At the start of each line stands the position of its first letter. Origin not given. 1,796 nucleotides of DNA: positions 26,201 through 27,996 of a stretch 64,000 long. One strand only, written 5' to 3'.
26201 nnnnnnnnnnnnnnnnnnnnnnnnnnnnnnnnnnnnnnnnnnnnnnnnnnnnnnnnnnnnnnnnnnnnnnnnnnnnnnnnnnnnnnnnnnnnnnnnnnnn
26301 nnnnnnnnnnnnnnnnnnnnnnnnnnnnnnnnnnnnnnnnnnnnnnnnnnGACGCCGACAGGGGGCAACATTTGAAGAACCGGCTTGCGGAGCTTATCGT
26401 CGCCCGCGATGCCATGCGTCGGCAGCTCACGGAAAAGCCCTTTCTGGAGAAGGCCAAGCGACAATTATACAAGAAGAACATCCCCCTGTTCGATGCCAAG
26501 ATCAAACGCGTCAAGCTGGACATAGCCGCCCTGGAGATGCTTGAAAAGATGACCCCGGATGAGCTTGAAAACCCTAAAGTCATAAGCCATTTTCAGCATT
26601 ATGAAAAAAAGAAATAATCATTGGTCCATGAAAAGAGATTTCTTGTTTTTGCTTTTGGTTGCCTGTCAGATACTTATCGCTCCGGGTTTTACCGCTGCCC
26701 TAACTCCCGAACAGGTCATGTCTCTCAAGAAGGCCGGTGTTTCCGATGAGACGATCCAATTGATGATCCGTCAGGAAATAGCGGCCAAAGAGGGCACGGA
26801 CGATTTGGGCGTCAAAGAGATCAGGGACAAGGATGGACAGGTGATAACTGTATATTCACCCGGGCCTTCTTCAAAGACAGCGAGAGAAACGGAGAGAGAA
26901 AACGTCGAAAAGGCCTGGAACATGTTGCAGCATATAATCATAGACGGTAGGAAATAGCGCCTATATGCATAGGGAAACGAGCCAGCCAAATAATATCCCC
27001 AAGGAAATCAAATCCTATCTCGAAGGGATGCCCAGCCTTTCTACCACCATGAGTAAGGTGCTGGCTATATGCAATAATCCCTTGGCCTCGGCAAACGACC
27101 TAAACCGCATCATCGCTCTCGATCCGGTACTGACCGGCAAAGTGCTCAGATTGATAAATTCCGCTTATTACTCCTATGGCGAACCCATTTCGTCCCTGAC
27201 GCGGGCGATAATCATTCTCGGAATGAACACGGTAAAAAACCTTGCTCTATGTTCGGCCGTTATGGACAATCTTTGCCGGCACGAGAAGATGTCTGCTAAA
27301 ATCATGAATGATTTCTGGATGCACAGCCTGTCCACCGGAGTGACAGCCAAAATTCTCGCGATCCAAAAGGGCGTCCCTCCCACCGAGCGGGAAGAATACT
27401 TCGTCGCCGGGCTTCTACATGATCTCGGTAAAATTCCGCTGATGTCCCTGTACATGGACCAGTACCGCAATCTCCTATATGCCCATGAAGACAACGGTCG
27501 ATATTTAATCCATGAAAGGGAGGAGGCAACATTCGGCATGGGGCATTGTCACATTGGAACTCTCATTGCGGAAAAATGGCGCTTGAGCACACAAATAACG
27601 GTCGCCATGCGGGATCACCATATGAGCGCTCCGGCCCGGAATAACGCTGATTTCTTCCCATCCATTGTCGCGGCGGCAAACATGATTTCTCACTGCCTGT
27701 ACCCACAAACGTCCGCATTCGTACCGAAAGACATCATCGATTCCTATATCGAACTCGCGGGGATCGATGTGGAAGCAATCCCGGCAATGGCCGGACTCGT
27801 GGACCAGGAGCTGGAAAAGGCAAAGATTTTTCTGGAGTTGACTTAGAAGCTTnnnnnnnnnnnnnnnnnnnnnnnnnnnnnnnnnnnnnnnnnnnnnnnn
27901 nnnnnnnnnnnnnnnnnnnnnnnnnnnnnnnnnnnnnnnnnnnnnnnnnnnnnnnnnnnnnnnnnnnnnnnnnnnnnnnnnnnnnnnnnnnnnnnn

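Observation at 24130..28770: Uncharacterised REC / CheX-with-tail / exported peptide / HDOD / MBL-hydrolase operon beside a divergent HDOD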

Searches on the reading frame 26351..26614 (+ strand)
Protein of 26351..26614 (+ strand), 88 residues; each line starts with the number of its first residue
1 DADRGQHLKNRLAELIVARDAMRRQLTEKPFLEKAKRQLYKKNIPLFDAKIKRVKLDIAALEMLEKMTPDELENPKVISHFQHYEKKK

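Call 24: search_solved_structures(query=A3, max_evalue=10)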
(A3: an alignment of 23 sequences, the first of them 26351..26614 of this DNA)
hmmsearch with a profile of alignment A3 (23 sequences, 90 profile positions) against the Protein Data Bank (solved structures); distinct sequences matched with E-value up to 10: 3.
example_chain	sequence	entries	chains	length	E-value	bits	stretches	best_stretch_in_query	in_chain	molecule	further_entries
6m3d_C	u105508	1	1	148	0.24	15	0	21-52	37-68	Segmentation polarity homeobox protein engrailed,Segmentation polarity homeobox protein en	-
9tlt_A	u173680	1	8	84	0.54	13.8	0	35-70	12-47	Sc-apCC-2-KLHL20-4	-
9o5w_B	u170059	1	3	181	4.8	10.8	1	11-74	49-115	Hemagglutinin HA2 chain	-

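Call 25: search_protein_families(library=pfam, proteins=[window:26351-26614:+], max_evalue=10)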
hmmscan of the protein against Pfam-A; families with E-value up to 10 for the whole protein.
window:26351-26614:+ (88 aa): 1 family
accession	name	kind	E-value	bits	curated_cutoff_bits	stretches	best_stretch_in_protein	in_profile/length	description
PF21774.3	NagJ_C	-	0.13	13.4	28.3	1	6-41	24-58/114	Hyaluronidase post-catalytic domain-like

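Call 32: search_protein_representatives(alignment_id=A3)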
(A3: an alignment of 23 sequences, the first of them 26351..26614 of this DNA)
Query: 23 sequences, 90 profile positions. Proteins with E-value up to 0.001 (for the whole library): 46; up to 1e-10: 32; up to 1e-30: 5. The best 46 are listed.
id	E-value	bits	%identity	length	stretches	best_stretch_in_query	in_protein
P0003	1.3e-36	140.9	-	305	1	2-87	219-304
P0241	2.3e-34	133.6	-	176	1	2-88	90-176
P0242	2.2e-32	127.3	-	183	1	2-87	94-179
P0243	2.6e-32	127.1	-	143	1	2-88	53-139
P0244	1.8e-31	124.3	-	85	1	7-89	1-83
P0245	6.4e-30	119.4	-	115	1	3-89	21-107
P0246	1.0e-29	118.7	-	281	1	3-88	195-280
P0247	1.2e-27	112.1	-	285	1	2-88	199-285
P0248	7.0e-27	109.7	-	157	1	3-89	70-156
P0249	1.9e-26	108.2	-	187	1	2-88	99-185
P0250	4.5e-26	107.1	-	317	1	3-89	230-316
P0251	9.7e-24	99.6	-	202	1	3-87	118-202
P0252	2.1e-23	98.5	-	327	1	2-84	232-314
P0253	1.1e-22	96.2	-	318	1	2-85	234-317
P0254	1.5e-21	92.5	-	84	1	8-87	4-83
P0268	1.5e-12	63.8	-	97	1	5-84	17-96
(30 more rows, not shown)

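Call 55: find_encoding_contigs(protein=P0268, flank=5000, max_places=3)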
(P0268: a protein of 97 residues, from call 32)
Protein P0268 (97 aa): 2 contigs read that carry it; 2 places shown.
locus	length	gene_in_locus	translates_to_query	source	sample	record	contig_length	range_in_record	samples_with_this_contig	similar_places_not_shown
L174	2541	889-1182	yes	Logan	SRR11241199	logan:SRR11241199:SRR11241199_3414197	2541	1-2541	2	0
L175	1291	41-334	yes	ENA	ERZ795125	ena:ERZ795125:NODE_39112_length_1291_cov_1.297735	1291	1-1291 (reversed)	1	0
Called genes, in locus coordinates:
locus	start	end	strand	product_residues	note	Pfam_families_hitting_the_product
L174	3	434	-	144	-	?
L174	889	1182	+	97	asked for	-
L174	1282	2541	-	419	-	?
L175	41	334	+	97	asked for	-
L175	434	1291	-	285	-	?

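Call 56: search_protein_families(library=pfam, proteins=[L174:3-434:-, L174:1282-2541:-], max_evalue=0.001)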
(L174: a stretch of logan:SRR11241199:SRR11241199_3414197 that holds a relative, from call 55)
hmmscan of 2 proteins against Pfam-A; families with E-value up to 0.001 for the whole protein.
L174:3-434:- (144 aa): 1 family
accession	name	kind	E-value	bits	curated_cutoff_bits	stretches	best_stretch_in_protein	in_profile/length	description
PF00224.27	PK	-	5.5e-34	118.2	30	1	8-143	2-141/328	Pyruvate kinase, barrel domain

L174:1282-2541:- (419 aa): 0 families

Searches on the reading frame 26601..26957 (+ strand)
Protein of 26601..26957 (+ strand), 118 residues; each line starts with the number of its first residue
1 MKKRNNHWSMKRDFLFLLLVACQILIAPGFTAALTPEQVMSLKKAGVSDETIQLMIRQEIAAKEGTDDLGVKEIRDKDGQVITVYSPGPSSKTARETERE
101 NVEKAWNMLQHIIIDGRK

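Call 3: search_protein_families(library=pfam, proteins=[window:26601-26957:+], max_evalue=0.01)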
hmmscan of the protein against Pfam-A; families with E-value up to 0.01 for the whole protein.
window:26601-26957:+ (118 aa): 0 families

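Call 4: search_protein_families(library=ncbifam, proteins=[window:26601-26957:+], max_evalue=0.01)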
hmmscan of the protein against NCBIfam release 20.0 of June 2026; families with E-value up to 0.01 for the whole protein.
window:26601-26957:+ (118 aa): 0 families

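Call 25: search_protein_families(library=pfam, proteins=[window:26628-26957:+], max_evalue=10)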
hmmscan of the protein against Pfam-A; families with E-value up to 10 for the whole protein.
window:26628-26957:+ (109 aa): 0 families

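Call 61: find_homologous_proteins(query=window:26628-26957:+, max_evalue=0.001)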
Query window:26628-26957:+ (109 aa): 62 proteins with E <= 0.001 among 66 candidates.
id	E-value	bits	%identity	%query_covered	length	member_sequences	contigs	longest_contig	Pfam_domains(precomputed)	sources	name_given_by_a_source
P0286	1.0e-60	220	96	100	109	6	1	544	-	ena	-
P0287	4.9e-50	185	83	100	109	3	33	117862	-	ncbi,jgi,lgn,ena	-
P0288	2.2e-40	155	70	95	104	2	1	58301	-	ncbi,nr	ncbi:MAG: hypothetical protein QM278_10300 [Pseudomonadota bacterium]|nr:hypothetical protein [Pseud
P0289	3.2e-39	151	71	99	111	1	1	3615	-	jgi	-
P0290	7.7e-37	143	69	96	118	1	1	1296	-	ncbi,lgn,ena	-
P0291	1.4e-33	133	69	83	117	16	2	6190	-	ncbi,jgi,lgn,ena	jgi:hypothetical protein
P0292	1.8e-32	129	68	83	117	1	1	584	-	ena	-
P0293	7.1e-32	127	60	98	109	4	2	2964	-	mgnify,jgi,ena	mgnify:CR=1 FL=1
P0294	1.1e-31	127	65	95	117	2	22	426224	-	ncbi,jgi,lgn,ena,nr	ncbi:MAG TPA: hypothetical protein PLH54_00995 [Syntrophales bacterium]|nr:hypothetical protein [Syn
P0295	4.4e-26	109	55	96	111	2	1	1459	-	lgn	-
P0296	6.5e-26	108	53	96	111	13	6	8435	-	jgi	jgi:hypothetical protein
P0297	7.5e-26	108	55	100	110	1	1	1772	-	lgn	-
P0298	4.0e-24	102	51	96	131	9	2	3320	-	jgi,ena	jgi:hypothetical protein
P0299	1.3e-23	101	51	95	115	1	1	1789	-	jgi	jgi:hypothetical protein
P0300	2.5e-23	100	50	99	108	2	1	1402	-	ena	-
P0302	8.0e-22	95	54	91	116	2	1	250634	-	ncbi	ncbi:MAG: hypothetical protein ACYC7J_07990 [Syntrophales bacterium]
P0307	3.3e-20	90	48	94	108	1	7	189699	-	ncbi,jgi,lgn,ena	-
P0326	4.3e-19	86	48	95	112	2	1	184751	-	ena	-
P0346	1.4e-11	62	29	95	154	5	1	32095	PF24625.2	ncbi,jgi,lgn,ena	-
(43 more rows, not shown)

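Call 62: find_encoding_contigs(protein=P0307, flank=6000, max_places=1)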
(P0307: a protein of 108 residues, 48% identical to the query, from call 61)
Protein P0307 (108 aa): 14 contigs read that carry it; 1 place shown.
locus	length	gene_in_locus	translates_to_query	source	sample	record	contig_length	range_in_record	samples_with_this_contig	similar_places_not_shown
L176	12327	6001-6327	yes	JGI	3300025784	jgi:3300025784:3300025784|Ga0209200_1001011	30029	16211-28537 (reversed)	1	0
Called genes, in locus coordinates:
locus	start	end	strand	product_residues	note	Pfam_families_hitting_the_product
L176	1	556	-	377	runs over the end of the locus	PF12679:ABC2_membrane_2, PF12698:ABC2_membrane_3, PF01061:ABC2_membrane, PF12730:ABC2_membrane_4 (weak)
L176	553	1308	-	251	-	PF00005:ABC_tran, PF13304:AAA_21 (weak)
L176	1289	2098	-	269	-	PF00005:ABC_tran, PF13304:AAA_21 (faint)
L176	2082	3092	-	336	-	PF25919:BSH_CusB (faint), PF25917:BSH_RND, PF25973:BSH_CzcB, PF25881:HH_YBHG, PF25876:HH_MFP_RND, PF25954:Beta-barrel_RND_2 (weak), PF25990:Beta-barrel_YknX, PF26002:Beta-barrel_AprE (weak)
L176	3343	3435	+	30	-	-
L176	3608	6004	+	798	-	PF00989:PAS, PF08447:PAS_3, PF00989:PAS, PF08448:PAS_4, PF00989:PAS, PF08447:PAS_3, PF13426:PAS_9, PF02518:HATPase_c, +4 more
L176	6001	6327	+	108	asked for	-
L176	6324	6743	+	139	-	PF00072:Response_reg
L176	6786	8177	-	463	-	PF00072:Response_reg, PF00158:Sigma54_activat, PF14532:Sigma54_activ_2, PF00004:AAA (faint), PF07728:AAA_5, PF25601:AAA_lid_14, PF02954:HTH_8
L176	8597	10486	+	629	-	PF02743:dCache_1, PF17201:Cache_3-Cache_2, PF00015:MCPsignal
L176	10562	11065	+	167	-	PF01584:CheW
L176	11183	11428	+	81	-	PF12728:HTH_17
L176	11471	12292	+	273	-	PF03705:CheR_N, PF01739:CheR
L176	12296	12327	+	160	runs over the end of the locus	PF03975:CheD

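Call 63: find_encoding_contigs(protein=P0326, flank=6000, max_places=1)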
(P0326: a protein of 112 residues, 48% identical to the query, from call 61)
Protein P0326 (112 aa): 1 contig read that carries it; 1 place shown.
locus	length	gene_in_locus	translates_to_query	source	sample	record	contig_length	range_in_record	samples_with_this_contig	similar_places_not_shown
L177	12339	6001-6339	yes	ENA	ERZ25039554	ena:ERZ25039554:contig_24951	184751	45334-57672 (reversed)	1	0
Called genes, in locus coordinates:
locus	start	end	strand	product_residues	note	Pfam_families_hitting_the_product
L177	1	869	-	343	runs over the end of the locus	PF00072:Response_reg, PF01339:CheB_methylest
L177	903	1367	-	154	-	PF13690:CheX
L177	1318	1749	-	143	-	PF00072:Response_reg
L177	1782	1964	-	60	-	-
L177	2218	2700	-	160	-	PF03975:CheD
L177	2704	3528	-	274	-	PF03705:CheR_N, PF01739:CheR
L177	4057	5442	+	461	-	PF00072:Response_reg, PF00158:Sigma54_activat, PF14532:Sigma54_activ_2, PF00004:AAA (weak), PF07728:AAA_5 (weak), PF25601:AAA_lid_14, PF02954:HTH_8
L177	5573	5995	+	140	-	PF00072:Response_reg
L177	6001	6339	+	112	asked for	-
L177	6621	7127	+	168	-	-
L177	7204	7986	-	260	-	PF05569:Peptidase_M56 (faint), PF01435:Peptidase_M48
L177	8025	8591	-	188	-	PF02525:Flavodoxin_2, PF03358:FMN_red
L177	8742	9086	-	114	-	-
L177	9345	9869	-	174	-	-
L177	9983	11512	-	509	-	-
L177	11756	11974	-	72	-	-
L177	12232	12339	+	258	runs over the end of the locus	PF00378:ECH_1, PF16113:ECH_2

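Call 72: search_protein_families(library=padloc, proteins=[window:26628-26957:+], max_evalue=0.01)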
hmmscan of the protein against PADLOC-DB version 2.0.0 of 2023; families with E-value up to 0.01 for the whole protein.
window:26628-26957:+ (109 aa): 0 families

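Call 75: search_protein_families(library=pfam, proteins=[P0346, P0294, P0302], max_evalue=1)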
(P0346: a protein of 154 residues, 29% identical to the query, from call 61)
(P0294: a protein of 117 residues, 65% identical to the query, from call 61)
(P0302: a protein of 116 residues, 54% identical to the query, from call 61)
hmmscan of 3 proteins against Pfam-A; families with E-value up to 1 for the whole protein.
P0346 (154 aa): 6 families
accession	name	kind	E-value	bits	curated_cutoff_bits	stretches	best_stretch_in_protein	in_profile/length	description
PF18255.9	SAM_DprA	-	4e-07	30.4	26.2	1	106-131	5-30/62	DNA processing protein A sterile alpha motif domain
PF24625.1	DUF7626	-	2.1e-05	24.6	27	0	27-48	7-28/55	Domain of unknown function (DUF7626)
PF02787.25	CPSase_L_D3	-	4.3e-05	23.9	26.6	1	48-76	48-78/80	Carbamoyl-phosphate synthetase large chain, oligomerisation domain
PF06819.16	Arc_PepC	-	0.0084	16.7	23.4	0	23-45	73-95/110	Archaeal Peptidase A24 C-terminal Domain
PF18000.7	Top6b_C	-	0.0087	16.6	28.6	1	39-119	29-109/111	Type 2 DNA topoisomerase 6 subunit B C-terminal domain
PF14747.11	DUF4473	-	0.02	15.8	25.9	0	109-124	10-25/78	Domain of unknown function (DUF4473)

P0294 (117 aa): 0 families

P0302 (116 aa): 0 families

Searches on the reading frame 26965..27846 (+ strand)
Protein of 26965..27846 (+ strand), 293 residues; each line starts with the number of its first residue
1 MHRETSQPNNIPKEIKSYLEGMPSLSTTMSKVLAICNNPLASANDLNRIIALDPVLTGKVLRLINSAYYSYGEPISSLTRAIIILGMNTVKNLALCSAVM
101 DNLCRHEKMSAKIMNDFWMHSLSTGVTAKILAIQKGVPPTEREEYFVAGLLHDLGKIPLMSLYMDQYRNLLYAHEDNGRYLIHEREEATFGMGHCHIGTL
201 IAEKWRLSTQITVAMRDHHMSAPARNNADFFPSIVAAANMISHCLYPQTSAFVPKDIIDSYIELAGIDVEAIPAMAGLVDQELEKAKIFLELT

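Call 3: search_protein_families(library=pfam, proteins=[window:26965-27846:+], max_evalue=0.01)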
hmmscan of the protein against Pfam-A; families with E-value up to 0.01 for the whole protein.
window:26965-27846:+ (293 aa): 3 families
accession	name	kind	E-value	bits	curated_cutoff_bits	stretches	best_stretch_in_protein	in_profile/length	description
PF08668.18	HDOD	-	8.1e-52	176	22.9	1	22-219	1-194/196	HDOD domain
PF01966.28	HD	-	1.8e-08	35.1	22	1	119-189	3-73/116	HD domain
PF18019.7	Cas3_HD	-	0.0055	17.2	23.1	1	102-227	14-136/207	Cas3, HD domain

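Call 4: search_protein_families(library=ncbifam, proteins=[window:26965-27846:+], max_evalue=0.01)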
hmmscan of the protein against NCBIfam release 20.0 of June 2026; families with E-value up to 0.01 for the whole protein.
window:26965-27846:+ (293 aa): 2 families
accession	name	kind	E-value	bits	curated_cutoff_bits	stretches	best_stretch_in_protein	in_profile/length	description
TIGR00277.1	HDIG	domain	0.00013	21.8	27.6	1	119-219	7-82/84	HDIG domain-containing metalloprotein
TIGR03319.1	RNase_Y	equivalog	0.0044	15.6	454.35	0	191-243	373-422/514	ribonuclease Y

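Call 50: search_solved_structures(query=window:26965-27846:+, max_evalue=0.001, show_alignments=2)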
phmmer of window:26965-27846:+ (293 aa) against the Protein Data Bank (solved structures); distinct sequences matched with E-value up to 0.001: 8.
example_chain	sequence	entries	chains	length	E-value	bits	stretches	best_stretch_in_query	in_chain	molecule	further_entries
3hc1_A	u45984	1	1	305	4.4e-23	85.1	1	11-220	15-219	uncharacterized HDOD domain protein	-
3m1t_A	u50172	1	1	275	2.4e-18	69.6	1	19-222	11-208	Putative phosphohydrolase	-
3p3q_A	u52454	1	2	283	2.6e-15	59.6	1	20-208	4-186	MmoQ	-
3ljx_A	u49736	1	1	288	2.6e-15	59.6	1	20-208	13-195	MmoQ Response regulator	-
9qzk_A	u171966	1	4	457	4e-12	49.2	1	17-228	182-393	HDOD domain-containing protein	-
3i7a_A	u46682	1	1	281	6.2e-12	48.5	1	13-161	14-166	Putative metal-dependent phosphohydrolase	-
3mem_A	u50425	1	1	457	3.1e-11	46.3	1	15-218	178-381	Putative signal transduction protein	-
1vqr_A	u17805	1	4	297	2.4e-08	36.8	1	19-103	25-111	hypothetical protein Cj0248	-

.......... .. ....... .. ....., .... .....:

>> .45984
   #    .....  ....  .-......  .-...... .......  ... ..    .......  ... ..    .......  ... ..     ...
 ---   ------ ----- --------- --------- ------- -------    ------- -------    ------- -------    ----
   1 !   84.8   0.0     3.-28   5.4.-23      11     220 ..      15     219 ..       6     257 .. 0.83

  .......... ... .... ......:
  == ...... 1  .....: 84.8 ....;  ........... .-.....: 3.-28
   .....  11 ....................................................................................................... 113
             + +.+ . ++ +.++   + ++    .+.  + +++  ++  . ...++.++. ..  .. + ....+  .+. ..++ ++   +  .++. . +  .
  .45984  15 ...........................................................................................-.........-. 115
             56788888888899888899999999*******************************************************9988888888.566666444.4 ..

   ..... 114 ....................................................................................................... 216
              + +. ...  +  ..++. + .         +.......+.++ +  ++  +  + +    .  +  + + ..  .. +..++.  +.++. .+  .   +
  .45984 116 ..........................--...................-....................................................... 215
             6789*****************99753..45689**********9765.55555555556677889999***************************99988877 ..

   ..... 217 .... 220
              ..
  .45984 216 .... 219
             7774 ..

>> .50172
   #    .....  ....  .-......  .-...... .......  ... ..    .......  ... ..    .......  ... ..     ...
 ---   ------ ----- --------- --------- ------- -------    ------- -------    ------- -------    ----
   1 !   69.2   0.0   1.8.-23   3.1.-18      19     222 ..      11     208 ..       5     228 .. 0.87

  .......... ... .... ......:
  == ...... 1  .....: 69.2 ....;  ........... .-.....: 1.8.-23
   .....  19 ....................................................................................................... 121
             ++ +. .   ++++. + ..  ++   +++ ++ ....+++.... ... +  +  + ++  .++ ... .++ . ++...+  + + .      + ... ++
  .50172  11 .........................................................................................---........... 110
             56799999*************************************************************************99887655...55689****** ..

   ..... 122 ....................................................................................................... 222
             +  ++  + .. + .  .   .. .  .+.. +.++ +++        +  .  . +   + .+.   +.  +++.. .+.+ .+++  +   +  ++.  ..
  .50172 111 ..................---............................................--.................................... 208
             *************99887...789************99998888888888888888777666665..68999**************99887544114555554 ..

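Call 72: search_protein_families(library=padloc, proteins=[window:26965-27846:+], max_evalue=0.01)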
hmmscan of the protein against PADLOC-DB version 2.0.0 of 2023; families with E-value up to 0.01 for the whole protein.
window:26965-27846:+ (293 aa): 2 families
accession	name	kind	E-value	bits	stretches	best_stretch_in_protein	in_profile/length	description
PDLC01767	Cas3e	-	0.0026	14.3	1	101-233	31-123/680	-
PDLC01765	Cas3c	-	0.0073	13.3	1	115-224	21-97/612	-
